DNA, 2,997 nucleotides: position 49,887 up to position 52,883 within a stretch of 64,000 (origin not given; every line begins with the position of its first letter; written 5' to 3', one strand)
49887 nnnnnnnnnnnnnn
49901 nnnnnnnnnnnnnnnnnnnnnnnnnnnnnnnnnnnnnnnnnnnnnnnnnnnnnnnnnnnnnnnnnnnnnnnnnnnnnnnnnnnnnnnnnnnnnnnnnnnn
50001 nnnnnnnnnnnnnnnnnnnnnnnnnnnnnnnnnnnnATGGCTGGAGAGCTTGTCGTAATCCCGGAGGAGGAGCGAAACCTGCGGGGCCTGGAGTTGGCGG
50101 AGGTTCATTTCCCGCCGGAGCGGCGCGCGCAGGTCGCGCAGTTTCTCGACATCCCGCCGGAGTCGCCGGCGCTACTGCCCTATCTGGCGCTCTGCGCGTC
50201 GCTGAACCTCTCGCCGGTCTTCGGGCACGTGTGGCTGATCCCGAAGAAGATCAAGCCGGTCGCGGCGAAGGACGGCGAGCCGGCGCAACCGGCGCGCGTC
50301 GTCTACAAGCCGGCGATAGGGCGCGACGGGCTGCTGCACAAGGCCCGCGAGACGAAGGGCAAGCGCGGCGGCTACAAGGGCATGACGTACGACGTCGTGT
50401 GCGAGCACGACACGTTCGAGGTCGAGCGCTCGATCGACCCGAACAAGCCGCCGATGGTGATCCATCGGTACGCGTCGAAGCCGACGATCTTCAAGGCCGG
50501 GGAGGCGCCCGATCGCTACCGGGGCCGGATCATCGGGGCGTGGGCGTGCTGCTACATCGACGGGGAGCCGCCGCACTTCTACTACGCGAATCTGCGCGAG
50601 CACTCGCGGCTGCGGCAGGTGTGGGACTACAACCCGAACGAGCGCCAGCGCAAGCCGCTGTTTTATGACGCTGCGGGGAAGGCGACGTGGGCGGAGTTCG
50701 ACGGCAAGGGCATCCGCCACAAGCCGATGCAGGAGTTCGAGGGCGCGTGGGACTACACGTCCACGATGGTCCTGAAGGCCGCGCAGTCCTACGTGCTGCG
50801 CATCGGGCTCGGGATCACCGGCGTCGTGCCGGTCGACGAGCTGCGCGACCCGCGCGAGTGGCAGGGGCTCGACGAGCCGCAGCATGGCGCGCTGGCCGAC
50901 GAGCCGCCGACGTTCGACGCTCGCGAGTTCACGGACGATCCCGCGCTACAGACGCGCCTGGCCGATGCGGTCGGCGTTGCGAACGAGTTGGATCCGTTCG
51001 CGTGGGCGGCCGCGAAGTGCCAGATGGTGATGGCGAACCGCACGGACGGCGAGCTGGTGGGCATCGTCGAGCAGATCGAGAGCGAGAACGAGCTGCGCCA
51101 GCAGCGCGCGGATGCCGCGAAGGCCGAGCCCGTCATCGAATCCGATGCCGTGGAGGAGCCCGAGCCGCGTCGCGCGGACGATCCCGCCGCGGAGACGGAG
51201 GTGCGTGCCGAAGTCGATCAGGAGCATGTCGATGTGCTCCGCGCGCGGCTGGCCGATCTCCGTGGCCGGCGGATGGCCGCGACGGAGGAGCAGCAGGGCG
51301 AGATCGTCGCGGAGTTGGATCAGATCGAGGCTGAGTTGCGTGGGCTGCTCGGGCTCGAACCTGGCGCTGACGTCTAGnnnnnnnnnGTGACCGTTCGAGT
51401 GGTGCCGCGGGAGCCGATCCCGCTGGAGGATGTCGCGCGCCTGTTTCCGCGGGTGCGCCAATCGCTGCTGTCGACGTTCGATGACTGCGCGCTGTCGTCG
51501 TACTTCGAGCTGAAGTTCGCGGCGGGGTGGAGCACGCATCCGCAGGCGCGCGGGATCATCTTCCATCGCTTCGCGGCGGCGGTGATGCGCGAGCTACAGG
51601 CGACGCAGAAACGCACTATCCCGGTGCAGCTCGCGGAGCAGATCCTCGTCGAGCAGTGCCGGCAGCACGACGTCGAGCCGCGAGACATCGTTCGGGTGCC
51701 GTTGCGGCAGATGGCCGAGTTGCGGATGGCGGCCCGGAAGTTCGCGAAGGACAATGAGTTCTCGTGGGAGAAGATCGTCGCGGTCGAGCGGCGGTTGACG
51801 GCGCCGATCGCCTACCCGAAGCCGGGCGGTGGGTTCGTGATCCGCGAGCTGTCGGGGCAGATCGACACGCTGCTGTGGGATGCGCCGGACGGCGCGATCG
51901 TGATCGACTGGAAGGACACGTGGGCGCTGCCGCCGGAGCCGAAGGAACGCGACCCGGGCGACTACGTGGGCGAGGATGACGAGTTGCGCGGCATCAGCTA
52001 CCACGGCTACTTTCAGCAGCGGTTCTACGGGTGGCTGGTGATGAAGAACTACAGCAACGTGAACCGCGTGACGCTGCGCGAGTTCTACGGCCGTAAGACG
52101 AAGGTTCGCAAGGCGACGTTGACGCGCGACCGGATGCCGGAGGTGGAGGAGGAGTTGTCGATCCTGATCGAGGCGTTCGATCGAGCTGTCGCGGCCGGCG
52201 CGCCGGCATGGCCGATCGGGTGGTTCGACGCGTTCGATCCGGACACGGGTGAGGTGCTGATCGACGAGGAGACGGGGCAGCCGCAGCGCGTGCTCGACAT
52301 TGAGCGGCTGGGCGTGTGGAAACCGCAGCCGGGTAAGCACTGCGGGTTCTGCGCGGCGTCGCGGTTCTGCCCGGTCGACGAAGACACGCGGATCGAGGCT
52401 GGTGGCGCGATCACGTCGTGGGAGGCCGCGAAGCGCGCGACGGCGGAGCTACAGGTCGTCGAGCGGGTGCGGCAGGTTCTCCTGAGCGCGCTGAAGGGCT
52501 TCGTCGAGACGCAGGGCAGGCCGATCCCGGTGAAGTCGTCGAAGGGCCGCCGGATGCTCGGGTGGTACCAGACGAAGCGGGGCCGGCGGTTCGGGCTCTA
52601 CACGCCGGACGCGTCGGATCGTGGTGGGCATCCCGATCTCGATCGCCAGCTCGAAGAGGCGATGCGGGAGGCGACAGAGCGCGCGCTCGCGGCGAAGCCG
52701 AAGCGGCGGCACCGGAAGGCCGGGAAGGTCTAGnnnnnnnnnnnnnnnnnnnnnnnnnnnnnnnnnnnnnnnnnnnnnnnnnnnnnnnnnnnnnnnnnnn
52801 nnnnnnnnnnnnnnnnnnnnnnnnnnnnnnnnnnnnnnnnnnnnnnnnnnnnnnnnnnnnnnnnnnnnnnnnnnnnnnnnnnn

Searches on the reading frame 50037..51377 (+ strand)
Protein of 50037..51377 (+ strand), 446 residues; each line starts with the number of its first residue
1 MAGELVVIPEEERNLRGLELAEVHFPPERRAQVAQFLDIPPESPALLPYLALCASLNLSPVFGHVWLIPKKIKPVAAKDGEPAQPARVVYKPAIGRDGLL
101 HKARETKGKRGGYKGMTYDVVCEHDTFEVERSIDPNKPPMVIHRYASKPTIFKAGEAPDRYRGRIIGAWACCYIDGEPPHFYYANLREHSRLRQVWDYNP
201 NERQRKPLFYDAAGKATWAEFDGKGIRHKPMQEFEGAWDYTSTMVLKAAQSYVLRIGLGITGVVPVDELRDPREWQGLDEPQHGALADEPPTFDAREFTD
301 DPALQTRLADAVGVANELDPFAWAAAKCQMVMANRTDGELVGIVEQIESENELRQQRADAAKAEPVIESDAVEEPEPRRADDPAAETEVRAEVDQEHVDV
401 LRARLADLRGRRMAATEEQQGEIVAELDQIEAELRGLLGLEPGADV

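Call 10: search_protein_families(library=pfam, proteins=[window:50037-51377:+], max_evalue=0.01)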
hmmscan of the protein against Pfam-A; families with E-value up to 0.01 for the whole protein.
window:50037-51377:+ (446 aa): 1 family
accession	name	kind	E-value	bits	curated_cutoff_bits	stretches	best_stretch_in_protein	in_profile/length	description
PF03837.19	RecT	-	3.4e-07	30.4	24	1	50-269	28-187/198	RecT family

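Call 11: search_protein_families(library=phrogs, proteins=[window:50037-51377:+], max_evalue=0.001)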
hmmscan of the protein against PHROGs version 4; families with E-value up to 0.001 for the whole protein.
window:50037-51377:+ (446 aa): 1 family
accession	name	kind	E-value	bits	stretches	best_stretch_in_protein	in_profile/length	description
phrog_2780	-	DNA, RNA and nucleotide metabolism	4.8e-06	27.2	1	51-134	62-127/369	RecT-like ssDNA annealing protein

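Call 15: find_related_loci(query=window:50037-51377:+, collection=viral_contigs, flank=4000)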
Query window:50037-51377:+ (446 aa) in viral_contigs; peptide patterns used: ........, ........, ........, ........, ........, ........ (x = any residue, [..] = any of these).
6 stretches matched a pattern; 1 encode a relative of the query (tblastn E <= 1e-3); 1 distinct loci.
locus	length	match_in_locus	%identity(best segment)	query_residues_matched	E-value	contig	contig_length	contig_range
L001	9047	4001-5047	65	5-357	2e-150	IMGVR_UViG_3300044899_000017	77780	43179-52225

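Call 16: find_related_loci(query=window:50037-51377:+, collection=genome_contigs, flank=4000)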
Query window:50037-51377:+ (446 aa) in genome_contigs; peptide patterns used: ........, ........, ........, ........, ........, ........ (x = any residue, [..] = any of these).
49 stretches matched a pattern, but none encodes a relative of the query by tblastn (E <= 1e-3).

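Call 25: find_related_loci(query=A2, collection=metagenome_contigs, flank=3000)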
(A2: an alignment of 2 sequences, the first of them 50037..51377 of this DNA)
Query A2 (446 aa) in metagenome_contigs; peptide patterns used: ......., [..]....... (x = any residue, [..] = any of these).
151 stretches matched a pattern, but none encodes a relative of the query by tblastn (E <= 1e-3).
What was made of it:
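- Tried and rejected: metagenome_contigs: the first scan found nothing (call 25).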

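Call 26: find_homologous_proteins(query=window:50037-51377:+, max_evalue=1e-20)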
Query window:50037-51377:+ (446 aa): 72 proteins with E <= 1e-20 among 8000 candidates.
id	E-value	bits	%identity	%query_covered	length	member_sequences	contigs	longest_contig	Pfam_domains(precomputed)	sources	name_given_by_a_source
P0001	3.6e-274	928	91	100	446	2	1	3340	PF03837.20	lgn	-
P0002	2.6e-264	895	89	100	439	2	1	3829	PF03837.20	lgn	-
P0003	1.3e-253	860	84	100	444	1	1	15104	PF03837.20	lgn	-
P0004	9.8e-196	669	68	100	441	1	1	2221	PF03837.20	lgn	-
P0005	1.2e-170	586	63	99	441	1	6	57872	PF03837.20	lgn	-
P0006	2.9e-163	562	61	99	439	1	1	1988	PF03837.20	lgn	-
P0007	2.2e-150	520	65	79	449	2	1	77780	PF03837.20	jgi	jgi:hypothetical protein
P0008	5.7e-149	515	57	98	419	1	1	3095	PF03837.20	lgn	-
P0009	6.1e-149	515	58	97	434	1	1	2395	PF03837.20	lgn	-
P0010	1.4e-145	504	57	98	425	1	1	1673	PF03837.20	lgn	-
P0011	4.6e-145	502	56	99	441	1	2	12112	PF03837.20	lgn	-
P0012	7.4e-140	485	57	98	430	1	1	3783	PF03837.20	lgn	-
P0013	1.1e-133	465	55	98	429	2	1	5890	PF03837.20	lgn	-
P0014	4.1e-131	456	52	98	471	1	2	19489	PF03837.20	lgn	-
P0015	7.5e-131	455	55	91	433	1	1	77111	PF03837.20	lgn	-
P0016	1.6e-129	451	52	100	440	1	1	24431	PF03837.20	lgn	-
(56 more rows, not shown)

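Call 27: find_encoding_contigs(protein=P0001, flank=3000, max_places=2)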
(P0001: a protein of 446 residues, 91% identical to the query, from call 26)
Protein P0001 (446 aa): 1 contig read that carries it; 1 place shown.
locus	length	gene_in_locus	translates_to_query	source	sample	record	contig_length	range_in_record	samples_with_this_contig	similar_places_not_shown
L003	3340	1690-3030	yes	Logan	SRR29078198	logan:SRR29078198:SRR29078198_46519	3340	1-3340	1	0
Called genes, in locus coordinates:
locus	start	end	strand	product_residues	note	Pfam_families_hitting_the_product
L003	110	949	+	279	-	-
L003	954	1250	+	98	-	-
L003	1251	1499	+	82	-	-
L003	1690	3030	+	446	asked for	PF03837:RecT (weak)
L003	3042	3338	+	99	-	?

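Call 28: find_encoding_contigs(protein=P0002, flank=3000, max_places=2)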
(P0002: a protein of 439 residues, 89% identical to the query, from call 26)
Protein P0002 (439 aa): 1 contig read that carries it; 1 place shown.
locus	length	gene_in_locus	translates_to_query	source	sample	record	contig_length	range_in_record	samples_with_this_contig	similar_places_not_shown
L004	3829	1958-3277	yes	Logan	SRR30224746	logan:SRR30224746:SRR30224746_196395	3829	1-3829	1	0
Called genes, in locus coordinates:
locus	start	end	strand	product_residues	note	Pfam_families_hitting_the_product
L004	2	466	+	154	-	?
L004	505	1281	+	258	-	PF00877:NLPC_P60 (weak)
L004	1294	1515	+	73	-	-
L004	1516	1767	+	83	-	-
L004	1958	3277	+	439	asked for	PF03837:RecT (weak)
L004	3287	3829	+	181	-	?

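Call 29: find_encoding_contigs(protein=P0003, flank=6000, max_places=2)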
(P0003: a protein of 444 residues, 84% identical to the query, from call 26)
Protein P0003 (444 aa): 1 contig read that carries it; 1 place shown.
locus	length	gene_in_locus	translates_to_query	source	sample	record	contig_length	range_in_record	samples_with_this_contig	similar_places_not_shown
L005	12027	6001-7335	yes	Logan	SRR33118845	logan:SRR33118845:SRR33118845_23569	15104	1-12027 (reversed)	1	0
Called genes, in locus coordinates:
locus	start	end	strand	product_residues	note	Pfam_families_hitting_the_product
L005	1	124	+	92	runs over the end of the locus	-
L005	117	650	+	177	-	PF10934:Sheath_initiator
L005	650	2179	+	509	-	PF04865:Baseplate_J (weak), PF26078:Baseplate_J_M, PF26079:Baseplate_J_C (weak)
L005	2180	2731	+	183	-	PF10076:Phage_Mu_Gp48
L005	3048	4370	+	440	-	-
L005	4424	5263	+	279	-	-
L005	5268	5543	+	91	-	-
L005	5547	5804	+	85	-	-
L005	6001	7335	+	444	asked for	PF03837:RecT (weak)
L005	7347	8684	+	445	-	PF12705:PDDEXK_1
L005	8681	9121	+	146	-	PF13384:HTH_23 (faint), PF13392:HNH_3, PF13542:HTH_Tnp_ISL3 (weak)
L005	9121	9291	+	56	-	-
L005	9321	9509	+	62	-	-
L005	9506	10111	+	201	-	-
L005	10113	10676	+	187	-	-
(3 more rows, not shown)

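Call 30: find_encoding_contigs(protein=P0005, flank=10000, max_places=3)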
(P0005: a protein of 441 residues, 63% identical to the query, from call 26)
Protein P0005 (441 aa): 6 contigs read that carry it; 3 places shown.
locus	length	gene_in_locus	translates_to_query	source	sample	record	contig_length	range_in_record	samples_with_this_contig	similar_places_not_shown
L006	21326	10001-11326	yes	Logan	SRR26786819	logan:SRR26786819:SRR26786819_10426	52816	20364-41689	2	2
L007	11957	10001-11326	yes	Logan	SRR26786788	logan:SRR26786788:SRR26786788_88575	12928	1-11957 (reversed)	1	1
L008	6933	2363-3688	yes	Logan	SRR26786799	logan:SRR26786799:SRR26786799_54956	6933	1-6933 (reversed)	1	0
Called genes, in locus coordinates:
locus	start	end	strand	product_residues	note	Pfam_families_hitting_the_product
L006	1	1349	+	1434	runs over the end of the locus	PF01464:SLT (weak)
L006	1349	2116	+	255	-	-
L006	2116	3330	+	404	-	PF24032:YQBQ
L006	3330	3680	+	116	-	-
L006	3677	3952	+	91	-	-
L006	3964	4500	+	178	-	PF10934:Sheath_initiator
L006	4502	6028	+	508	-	PF04865:Baseplate_J (weak), PF26078:Baseplate_J_M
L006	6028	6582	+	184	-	PF10076:Phage_Mu_Gp48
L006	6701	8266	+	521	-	PF07484:Collar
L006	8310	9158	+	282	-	-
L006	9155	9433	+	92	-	-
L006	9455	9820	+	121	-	-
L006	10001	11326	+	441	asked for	PF03837:RecT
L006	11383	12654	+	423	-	PF12705:PDDEXK_1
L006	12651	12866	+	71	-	-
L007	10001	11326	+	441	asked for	PF03837:RecT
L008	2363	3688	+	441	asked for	PF03837:RecT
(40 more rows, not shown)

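Call 31: find_encoding_contigs(protein=P0011, flank=3000, max_places=1)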
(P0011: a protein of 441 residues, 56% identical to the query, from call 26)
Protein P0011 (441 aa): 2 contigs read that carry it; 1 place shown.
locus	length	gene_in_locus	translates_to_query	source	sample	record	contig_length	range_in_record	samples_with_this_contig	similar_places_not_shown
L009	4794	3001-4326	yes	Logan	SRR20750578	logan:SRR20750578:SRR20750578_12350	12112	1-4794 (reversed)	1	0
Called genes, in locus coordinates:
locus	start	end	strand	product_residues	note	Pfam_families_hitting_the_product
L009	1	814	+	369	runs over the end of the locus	-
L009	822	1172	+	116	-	-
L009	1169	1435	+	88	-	-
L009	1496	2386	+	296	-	-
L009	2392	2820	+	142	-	-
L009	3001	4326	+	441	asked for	PF03837:RecT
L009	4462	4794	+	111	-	?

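Call 32: find_encoding_contigs(protein=P0014, flank=3000, max_places=1)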
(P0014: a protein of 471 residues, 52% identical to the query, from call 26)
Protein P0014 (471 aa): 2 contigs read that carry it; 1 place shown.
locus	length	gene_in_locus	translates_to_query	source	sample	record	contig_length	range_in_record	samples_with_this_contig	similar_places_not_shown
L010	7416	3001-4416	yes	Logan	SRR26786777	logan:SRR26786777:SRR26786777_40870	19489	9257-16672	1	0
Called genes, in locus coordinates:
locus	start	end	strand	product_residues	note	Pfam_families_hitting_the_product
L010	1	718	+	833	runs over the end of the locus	-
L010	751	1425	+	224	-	-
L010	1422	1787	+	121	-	-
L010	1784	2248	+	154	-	-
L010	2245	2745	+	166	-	-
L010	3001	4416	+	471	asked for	PF03837:RecT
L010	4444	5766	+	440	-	PF12705:PDDEXK_1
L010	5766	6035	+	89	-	PF24623:Phage_zn_bind_8 (weak)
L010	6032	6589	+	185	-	-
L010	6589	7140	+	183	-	-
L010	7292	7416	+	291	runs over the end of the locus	-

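Call 33: find_encoding_contigs(protein=P0015, flank=10000, max_places=1)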
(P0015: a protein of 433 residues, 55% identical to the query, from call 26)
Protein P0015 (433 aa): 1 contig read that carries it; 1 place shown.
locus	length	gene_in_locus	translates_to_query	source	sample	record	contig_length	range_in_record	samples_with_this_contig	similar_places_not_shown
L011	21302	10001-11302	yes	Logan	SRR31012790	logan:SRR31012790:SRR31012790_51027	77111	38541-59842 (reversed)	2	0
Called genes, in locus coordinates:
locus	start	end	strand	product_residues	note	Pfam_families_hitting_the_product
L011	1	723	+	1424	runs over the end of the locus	-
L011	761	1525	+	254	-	-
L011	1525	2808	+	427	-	PF24032:YQBQ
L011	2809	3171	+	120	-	-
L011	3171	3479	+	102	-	-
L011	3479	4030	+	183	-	PF10934:Sheath_initiator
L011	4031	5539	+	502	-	PF26078:Baseplate_J_M, PF26079:Baseplate_J_C (weak)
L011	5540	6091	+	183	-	PF10076:Phage_Mu_Gp48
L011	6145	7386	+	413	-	-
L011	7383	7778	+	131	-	-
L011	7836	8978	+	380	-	PF01510:Amidase_2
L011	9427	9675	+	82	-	-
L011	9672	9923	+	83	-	-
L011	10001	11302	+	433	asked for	PF03837:RecT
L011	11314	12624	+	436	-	PF12705:PDDEXK_1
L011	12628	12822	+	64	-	-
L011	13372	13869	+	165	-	-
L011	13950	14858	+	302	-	-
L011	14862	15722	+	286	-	PF01695:IstB_IS21, PF03969:AFG1_ATPase (faint)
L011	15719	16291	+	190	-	PF05869:Dam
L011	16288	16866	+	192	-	PF05866:RusA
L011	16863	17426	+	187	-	-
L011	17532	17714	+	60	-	-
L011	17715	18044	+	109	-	-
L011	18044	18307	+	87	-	PF00166:Cpn10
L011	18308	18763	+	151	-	PF00436:SSB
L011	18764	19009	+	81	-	-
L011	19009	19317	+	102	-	-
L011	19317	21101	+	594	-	PF01935:DUF87, PF05872:HerA_C (faint)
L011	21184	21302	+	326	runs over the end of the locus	PF02735:Ku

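Call 34: find_encoding_contigs(protein=P0016, flank=3000, max_places=1)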
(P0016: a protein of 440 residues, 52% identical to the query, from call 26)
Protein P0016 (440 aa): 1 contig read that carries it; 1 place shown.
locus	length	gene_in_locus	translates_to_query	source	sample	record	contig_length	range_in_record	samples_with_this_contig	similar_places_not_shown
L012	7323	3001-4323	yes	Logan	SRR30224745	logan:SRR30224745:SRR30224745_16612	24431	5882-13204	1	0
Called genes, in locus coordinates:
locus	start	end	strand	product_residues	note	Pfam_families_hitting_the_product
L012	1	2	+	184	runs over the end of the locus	PF10076:Phage_Mu_Gp48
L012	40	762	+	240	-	-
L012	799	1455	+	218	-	-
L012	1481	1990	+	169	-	-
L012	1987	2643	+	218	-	PF00959:Phage_lysozyme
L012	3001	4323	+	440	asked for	PF03837:RecT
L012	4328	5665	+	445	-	PF12705:PDDEXK_1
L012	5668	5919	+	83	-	-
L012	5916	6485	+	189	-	PF05869:Dam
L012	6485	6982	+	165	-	PF07799:DUF1643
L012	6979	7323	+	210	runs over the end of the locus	-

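Call 36: find_encoding_contigs(protein=P0004, flank=3000, max_places=1)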
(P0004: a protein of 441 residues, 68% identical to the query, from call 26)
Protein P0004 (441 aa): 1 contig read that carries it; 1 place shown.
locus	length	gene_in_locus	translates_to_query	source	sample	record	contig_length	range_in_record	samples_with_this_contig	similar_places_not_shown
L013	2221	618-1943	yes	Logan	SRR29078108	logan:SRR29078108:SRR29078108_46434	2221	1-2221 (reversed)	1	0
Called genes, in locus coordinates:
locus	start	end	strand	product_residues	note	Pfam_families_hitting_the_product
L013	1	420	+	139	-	?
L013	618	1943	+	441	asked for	PF03837:RecT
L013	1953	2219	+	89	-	?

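Call 37: find_encoding_contigs(protein=P0008, flank=3000, max_places=1)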
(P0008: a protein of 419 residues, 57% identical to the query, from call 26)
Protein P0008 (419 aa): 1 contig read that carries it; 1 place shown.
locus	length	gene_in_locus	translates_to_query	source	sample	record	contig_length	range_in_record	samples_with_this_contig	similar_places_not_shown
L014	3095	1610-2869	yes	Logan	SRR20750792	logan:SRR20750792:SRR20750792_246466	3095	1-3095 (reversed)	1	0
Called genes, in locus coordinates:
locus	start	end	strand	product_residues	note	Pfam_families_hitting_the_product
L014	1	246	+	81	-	?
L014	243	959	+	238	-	PF00959:Phage_lysozyme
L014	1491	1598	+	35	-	-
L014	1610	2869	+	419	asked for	PF03837:RecT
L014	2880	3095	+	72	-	?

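Call 38: find_encoding_contigs(protein=P0012, flank=3000, max_places=1)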
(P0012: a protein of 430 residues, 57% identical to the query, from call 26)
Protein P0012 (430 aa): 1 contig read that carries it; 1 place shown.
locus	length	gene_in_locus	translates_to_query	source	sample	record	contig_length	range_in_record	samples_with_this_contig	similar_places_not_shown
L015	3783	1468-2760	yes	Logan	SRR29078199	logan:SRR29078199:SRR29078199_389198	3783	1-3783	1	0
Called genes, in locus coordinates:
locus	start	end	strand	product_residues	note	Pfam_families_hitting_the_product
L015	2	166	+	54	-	?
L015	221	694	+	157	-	-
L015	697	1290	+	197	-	PF01510:Amidase_2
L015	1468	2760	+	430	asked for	PF03837:RecT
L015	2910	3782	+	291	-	?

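Call 39: find_encoding_contigs(protein=P0013, flank=3000, max_places=1)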
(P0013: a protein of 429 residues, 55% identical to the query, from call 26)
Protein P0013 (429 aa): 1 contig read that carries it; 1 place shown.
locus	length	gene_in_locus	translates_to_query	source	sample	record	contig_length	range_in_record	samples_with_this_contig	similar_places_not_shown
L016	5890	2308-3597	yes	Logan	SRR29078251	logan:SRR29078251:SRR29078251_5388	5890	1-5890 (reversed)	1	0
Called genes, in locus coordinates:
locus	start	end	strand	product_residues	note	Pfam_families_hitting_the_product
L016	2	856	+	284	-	?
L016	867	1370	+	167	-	-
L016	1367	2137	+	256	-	PF00112:Peptidase_C1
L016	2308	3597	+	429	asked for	PF03837:RecT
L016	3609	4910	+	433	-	PF12705:PDDEXK_1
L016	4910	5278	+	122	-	-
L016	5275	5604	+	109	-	-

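Call 58: find_related_loci(query=A4, collection=metagenome_contigs, flank=2500)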
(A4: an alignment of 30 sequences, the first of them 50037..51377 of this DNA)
Query A4 (446 aa) in metagenome_contigs; peptide patterns used: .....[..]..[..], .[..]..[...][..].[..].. (x = any residue, [..] = any of these).
118 stretches matched a pattern; 3 encode a relative of the query (tblastn E <= 1e-3); 3 distinct loci.
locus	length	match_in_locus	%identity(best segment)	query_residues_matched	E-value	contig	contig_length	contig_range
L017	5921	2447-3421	32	12-376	5e-51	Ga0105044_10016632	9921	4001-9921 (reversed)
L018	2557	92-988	34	21-357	2e-48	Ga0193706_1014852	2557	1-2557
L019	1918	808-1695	31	21-358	1e-38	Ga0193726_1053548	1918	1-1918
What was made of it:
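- Tried and rejected: The second found only three distant loci (call 58).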

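Call 59: find_related_loci(query=A4, collection=viral_contigs, flank=2500)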
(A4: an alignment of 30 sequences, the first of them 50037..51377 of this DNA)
Query A4 (446 aa) in viral_contigs; peptide patterns used: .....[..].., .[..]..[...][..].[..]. (x = any residue, [..] = any of these).
29 stretches matched a pattern; 3 encode a relative of the query (tblastn E <= 1e-3); 3 distinct loci.
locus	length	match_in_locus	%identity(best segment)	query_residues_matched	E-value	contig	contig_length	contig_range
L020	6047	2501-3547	65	5-357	5e-150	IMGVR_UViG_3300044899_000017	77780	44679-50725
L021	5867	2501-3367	32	25-352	1e-35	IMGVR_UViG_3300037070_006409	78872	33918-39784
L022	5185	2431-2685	32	245-312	3e-5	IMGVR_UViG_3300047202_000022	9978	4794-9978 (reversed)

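Call 60: find_related_loci(query=A4, collection=genome_contigs, flank=2500)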
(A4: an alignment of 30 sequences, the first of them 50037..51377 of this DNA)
Query A4 (446 aa) in genome_contigs; peptide patterns used: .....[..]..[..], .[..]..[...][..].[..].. (x = any residue, [..] = any of these).
45 stretches matched a pattern, but none encodes a relative of the query by tblastn (E <= 1e-3).
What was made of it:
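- Tried and rejected: genome_contigs: no relative in two scans (calls 16, 60).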

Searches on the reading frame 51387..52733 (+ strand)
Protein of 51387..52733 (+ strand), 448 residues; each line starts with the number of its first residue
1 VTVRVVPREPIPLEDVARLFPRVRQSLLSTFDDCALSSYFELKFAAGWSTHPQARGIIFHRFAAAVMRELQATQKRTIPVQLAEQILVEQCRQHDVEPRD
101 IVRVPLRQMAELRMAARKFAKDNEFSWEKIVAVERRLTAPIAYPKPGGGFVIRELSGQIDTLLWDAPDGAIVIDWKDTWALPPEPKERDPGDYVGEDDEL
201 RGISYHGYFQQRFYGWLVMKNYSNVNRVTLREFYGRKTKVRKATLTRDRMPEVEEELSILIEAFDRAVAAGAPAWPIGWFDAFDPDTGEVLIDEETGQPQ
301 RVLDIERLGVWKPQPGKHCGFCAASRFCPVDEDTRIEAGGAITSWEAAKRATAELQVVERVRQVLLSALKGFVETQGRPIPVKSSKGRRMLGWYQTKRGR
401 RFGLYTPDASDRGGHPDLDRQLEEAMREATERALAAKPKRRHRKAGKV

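Call 10: search_protein_families(library=pfam, proteins=[window:51387-52733:+], max_evalue=0.01)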
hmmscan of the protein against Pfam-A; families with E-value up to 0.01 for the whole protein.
window:51387-52733:+ (448 aa): 1 family
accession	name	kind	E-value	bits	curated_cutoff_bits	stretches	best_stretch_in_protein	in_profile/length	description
PF12705.13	PDDEXK_1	-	1.1e-12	48.9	22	1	26-329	5-247/247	PD-(D/E)XK nuclease superfamily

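Call 11: search_protein_families(library=phrogs, proteins=[window:51387-52733:+], max_evalue=0.001)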
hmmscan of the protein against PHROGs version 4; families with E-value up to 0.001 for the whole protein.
window:51387-52733:+ (448 aa): 2 families
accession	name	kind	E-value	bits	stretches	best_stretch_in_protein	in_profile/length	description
phrog_69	-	DNA, RNA and nucleotide metabolism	4.6e-10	40.1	1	24-340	91-334/501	exonuclease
phrog_1218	-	DNA, RNA and nucleotide metabolism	0.00017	21.9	1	21-178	8-163/364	exonuclease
